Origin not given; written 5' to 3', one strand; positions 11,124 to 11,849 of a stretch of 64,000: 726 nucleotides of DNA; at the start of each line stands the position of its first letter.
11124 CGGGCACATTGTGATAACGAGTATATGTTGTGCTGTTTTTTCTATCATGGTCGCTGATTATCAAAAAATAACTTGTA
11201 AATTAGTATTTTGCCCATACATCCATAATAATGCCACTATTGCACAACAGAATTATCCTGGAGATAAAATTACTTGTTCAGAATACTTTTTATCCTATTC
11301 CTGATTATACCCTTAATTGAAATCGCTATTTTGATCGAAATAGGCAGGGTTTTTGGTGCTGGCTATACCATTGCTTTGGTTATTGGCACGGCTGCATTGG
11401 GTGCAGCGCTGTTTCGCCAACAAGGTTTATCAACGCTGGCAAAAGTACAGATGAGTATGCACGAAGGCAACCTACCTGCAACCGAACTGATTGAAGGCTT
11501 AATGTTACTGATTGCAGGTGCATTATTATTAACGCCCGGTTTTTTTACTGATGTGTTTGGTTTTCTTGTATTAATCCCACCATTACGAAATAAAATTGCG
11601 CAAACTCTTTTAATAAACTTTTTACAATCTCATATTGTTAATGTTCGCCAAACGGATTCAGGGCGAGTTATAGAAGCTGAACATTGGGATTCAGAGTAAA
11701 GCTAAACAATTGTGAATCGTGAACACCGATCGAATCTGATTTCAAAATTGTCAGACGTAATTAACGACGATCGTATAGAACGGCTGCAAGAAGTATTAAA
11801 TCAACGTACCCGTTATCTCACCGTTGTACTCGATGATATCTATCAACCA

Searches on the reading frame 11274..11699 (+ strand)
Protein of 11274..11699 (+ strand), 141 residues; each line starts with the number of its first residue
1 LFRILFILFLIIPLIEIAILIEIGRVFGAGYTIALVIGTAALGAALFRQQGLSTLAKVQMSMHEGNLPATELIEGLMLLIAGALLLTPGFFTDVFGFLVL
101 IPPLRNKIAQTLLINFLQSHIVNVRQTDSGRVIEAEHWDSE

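Call 8: search_protein_families(library=pfam, proteins=[window:11274-11699:+], max_evalue=0.01)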
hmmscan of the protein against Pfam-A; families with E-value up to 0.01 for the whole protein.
window:11274-11699:+ (141 aa): 1 family
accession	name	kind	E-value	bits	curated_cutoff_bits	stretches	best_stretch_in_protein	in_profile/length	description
PF04186.18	FxsA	-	4e-35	120.7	25.2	1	7-112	1-106/109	FxsA cytoplasmic membrane protein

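Call 9: search_protein_families(library=ncbifam, proteins=[window:11274-11699:+], max_evalue=0.01)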
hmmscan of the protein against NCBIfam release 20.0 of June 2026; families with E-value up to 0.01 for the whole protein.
window:11274-11699:+ (141 aa): 2 families
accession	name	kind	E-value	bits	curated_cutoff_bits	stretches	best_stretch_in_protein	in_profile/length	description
NF008528.1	PRK11463.1-2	subfamily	3e-34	117.3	40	1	6-112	1-107/109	FxsA family membrane protein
NF008527.1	PRK11463.1-1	exception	1.6e-10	40.8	150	1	14-110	29-130/191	FxsA family membrane protein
